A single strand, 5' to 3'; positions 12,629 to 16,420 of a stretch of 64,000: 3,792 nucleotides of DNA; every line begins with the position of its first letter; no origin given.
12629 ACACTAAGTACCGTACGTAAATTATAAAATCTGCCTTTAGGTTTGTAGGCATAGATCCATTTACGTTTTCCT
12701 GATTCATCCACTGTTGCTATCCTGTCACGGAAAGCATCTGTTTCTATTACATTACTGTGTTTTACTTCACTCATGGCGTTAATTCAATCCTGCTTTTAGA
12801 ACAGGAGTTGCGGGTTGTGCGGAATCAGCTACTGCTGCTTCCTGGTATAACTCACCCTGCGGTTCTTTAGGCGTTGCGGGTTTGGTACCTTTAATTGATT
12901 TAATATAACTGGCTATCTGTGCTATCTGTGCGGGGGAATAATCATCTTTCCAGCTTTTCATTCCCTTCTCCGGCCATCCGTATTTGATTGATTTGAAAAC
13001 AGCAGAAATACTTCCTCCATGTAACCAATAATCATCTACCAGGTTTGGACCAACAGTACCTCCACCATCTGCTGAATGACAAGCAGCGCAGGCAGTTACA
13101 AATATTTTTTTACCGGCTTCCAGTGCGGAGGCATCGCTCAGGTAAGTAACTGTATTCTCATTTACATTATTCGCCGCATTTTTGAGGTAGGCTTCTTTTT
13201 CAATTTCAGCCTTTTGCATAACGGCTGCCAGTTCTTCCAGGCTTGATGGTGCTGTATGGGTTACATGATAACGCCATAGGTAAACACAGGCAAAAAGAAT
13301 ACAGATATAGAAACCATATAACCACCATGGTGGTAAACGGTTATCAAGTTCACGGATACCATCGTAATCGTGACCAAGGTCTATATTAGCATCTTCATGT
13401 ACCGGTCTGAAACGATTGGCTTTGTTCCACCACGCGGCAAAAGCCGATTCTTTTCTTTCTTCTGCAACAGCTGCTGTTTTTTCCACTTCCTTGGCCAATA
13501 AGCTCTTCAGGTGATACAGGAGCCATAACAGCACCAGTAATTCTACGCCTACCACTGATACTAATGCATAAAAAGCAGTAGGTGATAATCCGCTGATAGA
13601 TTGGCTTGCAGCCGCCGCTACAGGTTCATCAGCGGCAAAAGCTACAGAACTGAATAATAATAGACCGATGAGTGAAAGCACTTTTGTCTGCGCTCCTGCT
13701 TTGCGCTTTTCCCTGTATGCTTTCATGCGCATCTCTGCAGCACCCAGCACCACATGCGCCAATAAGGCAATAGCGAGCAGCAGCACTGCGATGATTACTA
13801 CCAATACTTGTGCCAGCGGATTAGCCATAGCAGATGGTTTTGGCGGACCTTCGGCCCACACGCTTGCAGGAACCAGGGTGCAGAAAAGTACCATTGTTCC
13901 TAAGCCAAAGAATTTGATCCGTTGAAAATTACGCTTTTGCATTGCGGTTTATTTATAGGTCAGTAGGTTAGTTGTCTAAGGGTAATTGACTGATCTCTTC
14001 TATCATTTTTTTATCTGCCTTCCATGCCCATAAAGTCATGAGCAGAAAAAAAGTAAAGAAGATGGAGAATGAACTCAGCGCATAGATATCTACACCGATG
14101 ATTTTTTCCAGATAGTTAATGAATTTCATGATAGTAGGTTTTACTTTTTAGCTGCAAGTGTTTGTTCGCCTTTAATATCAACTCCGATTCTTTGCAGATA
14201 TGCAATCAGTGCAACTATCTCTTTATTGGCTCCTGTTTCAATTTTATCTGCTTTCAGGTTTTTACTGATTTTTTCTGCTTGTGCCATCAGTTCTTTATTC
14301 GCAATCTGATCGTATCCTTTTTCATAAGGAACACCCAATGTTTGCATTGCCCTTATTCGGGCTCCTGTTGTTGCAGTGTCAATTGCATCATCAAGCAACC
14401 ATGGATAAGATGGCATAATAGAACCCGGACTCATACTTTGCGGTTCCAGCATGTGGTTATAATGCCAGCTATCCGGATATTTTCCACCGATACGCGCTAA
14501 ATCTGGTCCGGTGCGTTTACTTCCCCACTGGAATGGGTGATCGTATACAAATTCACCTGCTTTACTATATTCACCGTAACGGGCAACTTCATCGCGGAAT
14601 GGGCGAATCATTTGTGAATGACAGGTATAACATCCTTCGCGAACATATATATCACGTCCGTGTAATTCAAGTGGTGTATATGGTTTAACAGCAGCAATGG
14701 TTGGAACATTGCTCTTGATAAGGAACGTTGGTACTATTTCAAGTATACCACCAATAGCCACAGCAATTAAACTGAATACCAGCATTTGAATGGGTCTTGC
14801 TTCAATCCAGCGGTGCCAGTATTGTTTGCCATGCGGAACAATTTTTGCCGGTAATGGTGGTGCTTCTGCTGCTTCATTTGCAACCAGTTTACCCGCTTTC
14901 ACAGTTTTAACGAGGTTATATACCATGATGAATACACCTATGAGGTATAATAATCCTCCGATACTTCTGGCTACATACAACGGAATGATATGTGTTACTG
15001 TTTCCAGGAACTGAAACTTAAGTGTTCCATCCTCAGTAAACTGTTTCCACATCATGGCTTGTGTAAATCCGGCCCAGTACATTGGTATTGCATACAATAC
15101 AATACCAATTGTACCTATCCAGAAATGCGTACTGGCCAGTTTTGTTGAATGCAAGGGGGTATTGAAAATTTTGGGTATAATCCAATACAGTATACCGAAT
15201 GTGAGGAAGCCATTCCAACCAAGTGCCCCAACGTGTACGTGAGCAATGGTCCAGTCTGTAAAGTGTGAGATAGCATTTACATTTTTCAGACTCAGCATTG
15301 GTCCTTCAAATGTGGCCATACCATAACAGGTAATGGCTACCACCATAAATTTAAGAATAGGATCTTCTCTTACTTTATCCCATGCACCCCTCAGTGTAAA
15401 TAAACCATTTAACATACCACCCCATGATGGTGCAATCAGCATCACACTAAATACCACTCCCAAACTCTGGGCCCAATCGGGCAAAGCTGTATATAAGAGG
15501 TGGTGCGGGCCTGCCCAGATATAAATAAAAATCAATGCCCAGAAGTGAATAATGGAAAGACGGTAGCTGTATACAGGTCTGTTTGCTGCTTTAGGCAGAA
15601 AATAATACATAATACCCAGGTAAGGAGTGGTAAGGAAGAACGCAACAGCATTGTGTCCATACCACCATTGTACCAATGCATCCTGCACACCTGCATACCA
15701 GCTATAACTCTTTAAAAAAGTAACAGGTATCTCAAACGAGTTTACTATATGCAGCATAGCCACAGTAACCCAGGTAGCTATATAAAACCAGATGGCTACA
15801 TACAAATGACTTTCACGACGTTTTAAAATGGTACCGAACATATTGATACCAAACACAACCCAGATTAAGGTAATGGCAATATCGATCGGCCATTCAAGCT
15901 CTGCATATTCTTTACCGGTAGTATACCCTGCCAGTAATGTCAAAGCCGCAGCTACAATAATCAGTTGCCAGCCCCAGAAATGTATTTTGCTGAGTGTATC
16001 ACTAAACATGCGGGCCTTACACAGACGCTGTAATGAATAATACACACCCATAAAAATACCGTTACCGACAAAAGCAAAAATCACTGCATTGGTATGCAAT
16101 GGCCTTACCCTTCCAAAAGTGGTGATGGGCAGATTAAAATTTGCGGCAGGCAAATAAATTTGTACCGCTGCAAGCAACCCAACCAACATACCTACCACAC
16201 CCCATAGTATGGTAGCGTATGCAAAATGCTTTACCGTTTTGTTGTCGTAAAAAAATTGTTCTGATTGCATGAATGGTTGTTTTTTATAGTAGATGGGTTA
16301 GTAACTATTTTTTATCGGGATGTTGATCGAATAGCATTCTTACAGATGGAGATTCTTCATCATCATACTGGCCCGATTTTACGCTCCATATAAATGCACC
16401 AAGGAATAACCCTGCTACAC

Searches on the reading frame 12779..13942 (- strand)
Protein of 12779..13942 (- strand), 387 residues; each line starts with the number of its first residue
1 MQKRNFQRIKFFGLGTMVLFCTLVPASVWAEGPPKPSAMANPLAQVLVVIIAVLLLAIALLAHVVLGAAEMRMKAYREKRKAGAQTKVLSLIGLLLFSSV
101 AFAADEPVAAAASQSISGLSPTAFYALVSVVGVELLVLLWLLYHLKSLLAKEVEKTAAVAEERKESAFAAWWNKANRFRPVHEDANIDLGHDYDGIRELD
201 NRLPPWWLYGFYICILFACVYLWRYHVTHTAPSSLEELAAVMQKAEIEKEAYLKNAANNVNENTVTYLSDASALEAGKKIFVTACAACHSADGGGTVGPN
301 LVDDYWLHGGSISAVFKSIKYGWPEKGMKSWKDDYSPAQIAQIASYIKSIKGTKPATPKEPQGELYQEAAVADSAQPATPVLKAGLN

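Call 70: search_protein_families(library=pfam, proteins=[window:12779-13942:-], max_evalue=0.00001)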
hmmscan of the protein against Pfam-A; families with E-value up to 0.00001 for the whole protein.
window:12779-13942:- (387 aa): 3 families
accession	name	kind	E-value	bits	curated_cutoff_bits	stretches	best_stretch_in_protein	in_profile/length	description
PF14715.11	FixP_N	-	3.7e-19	68.6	24.9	1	188-229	4-45/48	N-terminal domain of cytochrome oxidase-cbb3, FixP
PF13442.11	Cytochrome_CBB3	-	4.2e-12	46.6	27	1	273-347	2-68/68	Cytochrome C oxidase, cbb3-type, subunit III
PF00034.26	Cytochrom_C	-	5.1e-10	41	21.3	1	275-350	2-89/90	Cytochrome c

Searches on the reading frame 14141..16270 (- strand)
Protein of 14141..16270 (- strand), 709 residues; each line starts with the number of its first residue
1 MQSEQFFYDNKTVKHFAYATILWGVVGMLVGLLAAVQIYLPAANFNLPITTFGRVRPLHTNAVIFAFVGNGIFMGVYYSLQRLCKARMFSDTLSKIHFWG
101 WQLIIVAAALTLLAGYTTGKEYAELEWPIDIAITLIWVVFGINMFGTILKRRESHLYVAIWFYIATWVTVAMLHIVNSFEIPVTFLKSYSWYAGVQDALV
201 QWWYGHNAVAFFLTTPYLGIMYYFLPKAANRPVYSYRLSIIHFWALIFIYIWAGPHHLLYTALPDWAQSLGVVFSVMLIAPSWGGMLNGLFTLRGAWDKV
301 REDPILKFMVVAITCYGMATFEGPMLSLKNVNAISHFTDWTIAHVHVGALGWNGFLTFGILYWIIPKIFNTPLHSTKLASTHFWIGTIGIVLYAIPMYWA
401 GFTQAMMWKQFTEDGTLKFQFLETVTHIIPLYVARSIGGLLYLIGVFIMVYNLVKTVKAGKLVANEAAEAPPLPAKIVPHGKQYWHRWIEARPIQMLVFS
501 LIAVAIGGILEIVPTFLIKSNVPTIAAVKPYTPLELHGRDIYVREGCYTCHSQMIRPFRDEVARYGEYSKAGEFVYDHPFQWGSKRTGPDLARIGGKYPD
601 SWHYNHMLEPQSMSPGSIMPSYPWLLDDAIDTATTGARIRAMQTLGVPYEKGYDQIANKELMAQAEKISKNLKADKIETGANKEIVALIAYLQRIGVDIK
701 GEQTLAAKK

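Call 70: search_protein_families(library=pfam, proteins=[window:14141-16270:-], max_evalue=0.00001)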
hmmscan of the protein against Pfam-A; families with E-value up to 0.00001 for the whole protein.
window:14141-16270:- (709 aa): 2 families
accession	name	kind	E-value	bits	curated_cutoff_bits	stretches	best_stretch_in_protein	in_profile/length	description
PF00115.25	COX1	-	1e-120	404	34.8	1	12-441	2-436/436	Cytochrome C and Quinol oxidase polypeptide I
PF02433.20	FixO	-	2.5e-101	338.2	29.6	1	486-699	1-219/219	Cytochrome C oxidase, mono-heme subunit/FixO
